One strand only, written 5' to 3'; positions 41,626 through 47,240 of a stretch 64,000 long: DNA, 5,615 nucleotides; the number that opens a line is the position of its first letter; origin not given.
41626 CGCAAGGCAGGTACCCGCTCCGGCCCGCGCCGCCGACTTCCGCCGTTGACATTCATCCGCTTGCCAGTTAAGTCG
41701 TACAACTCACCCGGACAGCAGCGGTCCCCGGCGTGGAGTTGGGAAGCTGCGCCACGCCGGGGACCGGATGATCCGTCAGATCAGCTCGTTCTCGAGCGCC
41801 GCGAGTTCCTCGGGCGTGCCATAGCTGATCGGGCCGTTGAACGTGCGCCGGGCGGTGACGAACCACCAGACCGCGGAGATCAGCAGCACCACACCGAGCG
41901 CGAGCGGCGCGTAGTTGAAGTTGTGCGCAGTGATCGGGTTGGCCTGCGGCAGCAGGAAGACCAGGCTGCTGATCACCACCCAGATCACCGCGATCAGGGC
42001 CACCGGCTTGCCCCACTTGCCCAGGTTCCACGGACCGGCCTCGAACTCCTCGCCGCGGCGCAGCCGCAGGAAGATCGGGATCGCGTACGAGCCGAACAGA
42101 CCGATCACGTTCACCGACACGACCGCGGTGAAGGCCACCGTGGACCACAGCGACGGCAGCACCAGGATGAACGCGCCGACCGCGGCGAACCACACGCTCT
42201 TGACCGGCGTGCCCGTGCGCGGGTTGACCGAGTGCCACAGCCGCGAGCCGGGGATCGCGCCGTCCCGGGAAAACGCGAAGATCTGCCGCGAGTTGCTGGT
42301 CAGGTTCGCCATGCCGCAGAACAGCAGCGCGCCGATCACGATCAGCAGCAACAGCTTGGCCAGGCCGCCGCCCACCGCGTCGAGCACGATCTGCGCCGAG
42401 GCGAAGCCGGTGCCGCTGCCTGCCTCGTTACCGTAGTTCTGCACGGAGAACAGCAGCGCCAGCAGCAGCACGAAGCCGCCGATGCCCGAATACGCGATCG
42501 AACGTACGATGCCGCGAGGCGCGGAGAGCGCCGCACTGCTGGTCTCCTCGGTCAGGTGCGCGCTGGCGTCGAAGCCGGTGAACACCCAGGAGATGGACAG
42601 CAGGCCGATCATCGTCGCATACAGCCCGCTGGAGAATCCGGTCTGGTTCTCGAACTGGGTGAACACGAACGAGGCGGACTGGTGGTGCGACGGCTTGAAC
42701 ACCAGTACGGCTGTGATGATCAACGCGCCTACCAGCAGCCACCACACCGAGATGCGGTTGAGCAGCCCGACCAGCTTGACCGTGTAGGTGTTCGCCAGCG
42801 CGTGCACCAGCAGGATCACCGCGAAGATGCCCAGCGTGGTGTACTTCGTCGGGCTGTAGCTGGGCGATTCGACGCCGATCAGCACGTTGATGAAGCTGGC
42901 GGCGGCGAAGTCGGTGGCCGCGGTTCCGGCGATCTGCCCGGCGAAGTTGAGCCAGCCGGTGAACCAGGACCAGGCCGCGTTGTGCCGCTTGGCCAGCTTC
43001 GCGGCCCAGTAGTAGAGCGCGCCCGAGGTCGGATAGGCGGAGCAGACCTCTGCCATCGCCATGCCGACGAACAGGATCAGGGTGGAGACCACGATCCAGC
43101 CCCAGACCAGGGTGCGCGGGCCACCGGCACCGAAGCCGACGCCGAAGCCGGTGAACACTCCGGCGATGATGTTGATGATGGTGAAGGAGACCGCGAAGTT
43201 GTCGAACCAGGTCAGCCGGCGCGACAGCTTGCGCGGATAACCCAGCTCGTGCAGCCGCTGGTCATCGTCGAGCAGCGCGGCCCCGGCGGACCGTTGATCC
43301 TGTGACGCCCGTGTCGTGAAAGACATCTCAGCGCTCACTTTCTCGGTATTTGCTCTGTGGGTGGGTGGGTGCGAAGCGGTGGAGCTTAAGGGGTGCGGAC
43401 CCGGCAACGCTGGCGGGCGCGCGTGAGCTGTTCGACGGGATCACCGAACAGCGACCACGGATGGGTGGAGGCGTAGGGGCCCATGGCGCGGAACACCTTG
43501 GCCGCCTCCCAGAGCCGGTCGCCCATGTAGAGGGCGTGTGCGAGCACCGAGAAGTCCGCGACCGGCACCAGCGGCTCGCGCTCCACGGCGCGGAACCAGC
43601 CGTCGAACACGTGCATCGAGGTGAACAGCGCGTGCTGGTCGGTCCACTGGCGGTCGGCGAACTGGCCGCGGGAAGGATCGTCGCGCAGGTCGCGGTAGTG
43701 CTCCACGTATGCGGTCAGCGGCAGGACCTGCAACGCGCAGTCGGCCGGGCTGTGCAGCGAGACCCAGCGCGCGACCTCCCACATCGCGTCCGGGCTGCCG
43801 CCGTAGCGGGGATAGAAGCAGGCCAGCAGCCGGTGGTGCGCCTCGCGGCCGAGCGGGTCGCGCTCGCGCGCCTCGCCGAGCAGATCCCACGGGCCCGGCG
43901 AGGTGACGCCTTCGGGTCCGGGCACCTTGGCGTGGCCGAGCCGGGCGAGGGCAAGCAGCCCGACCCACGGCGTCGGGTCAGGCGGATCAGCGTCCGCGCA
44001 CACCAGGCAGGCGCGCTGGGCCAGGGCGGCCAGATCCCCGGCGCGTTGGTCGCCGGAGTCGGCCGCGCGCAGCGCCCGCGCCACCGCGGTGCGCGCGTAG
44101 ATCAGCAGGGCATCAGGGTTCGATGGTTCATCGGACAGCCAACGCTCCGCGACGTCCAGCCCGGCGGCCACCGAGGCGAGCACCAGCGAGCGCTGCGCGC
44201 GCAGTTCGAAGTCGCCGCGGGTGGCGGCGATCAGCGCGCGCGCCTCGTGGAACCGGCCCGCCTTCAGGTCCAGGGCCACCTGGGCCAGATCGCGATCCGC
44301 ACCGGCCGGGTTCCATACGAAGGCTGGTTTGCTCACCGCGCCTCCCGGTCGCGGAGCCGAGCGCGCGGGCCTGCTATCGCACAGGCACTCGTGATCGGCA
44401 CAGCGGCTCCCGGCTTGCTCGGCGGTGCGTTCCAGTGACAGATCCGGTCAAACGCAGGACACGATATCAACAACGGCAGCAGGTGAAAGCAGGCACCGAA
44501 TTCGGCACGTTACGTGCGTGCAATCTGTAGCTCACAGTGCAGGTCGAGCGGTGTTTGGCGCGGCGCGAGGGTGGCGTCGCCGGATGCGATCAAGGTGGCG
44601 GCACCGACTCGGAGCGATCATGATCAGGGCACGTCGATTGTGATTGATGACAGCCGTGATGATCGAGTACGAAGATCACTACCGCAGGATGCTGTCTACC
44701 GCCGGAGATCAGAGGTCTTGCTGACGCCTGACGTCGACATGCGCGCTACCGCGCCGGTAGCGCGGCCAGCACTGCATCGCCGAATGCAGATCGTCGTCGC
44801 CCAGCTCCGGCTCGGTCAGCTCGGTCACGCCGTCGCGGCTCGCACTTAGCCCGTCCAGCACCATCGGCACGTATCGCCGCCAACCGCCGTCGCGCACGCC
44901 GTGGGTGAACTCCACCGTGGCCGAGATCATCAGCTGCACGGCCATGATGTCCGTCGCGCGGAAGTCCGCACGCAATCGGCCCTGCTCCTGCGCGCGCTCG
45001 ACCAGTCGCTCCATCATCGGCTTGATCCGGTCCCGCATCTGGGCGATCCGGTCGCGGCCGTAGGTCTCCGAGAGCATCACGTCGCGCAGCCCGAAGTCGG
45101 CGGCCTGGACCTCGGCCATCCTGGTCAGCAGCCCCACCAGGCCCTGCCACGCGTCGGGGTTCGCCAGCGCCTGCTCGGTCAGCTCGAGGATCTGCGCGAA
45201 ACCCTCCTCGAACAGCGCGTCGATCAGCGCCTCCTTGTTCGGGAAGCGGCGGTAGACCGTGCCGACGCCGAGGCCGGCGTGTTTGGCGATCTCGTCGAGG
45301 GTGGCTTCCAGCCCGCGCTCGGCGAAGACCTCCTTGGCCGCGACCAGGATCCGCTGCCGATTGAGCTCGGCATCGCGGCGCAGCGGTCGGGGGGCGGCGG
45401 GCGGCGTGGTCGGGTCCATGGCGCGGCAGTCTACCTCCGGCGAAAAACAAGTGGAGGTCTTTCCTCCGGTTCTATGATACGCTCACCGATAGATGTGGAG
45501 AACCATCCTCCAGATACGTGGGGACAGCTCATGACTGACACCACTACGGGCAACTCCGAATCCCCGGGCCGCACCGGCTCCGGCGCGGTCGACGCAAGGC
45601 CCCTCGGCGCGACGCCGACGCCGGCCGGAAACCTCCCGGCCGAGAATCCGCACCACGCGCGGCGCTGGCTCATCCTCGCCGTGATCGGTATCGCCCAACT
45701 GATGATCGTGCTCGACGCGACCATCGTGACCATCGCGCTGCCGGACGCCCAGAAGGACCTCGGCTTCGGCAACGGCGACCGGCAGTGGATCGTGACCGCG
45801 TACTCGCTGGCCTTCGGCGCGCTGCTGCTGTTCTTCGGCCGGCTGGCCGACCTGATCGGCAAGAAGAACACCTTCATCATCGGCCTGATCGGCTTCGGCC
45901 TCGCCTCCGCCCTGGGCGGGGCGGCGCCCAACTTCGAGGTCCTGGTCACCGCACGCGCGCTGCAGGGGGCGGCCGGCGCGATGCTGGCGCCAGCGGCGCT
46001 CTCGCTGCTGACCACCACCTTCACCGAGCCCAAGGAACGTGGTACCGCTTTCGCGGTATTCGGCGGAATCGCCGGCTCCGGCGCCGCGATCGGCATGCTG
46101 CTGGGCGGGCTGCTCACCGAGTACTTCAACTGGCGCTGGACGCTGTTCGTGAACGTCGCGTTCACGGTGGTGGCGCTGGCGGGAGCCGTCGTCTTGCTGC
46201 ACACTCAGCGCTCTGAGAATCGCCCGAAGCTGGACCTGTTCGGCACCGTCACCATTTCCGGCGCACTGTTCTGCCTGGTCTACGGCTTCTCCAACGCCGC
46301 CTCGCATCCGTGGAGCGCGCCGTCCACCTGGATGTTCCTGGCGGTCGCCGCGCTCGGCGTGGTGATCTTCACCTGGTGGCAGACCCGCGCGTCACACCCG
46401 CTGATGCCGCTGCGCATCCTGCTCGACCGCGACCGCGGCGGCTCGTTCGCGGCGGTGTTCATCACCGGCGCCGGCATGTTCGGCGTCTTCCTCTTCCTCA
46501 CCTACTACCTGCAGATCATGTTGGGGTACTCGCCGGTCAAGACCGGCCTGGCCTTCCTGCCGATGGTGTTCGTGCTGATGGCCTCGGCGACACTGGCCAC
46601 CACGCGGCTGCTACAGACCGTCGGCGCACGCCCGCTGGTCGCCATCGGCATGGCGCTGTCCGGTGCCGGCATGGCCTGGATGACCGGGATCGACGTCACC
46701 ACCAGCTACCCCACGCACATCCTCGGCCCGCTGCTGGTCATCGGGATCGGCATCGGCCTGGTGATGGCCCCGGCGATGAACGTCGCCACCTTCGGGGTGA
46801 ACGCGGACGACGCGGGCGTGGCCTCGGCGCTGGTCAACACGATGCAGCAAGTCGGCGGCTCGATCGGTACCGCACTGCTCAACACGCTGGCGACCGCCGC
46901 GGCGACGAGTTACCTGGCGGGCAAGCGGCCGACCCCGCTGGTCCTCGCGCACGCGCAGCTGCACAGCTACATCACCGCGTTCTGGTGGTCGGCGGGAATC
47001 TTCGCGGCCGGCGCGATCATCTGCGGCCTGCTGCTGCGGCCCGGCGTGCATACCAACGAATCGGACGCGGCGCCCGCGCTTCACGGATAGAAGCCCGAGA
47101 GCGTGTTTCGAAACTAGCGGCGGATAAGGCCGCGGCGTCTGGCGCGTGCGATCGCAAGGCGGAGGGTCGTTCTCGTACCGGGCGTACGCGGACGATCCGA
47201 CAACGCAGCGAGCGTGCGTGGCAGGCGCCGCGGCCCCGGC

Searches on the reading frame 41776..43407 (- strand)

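Call 12: search_protein_families(library=pfam, proteins=[window:41776-43407:-], max_evalue=0.001)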
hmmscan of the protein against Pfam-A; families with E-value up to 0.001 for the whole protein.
window:41776-43407:- (543 aa): 2 families
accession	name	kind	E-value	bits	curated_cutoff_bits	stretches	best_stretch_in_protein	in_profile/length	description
PF13520.12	AA_permease_2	-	2e-66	225.1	27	1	65-506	1-426/427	Amino acid permease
PF00324.27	AA_permease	-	1.4e-22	80.4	24.6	1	82-504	13-447/470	Amino acid permease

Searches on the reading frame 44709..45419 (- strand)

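Call 12: search_protein_families(library=pfam, proteins=[window:44709-45419:-], max_evalue=0.001)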
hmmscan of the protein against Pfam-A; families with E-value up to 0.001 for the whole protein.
window:44709-45419:- (236 aa): 2 families
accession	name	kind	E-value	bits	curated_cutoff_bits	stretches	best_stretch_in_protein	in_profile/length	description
PF00440.29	TetR_N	-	7.3e-17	61.3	24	1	24-69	1-47/47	Bacterial regulatory proteins, tetR family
PF21597.2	TetR_C_43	-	6.3e-10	39.6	27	1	93-192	5-104/105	Transcriptional regulator SbtR-like, C-terminal domain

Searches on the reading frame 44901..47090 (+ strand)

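Call 12: search_protein_families(library=pfam, proteins=[window:44901-47090:+], max_evalue=0.001)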
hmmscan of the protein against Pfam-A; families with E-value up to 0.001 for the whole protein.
window:44901-47090:+ (729 aa): 1 family
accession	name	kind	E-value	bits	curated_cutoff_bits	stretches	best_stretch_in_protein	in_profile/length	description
PF07690.21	MFS_1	-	1.8e-51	175.6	33.4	1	263-657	2-347/347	Major Facilitator Superfamily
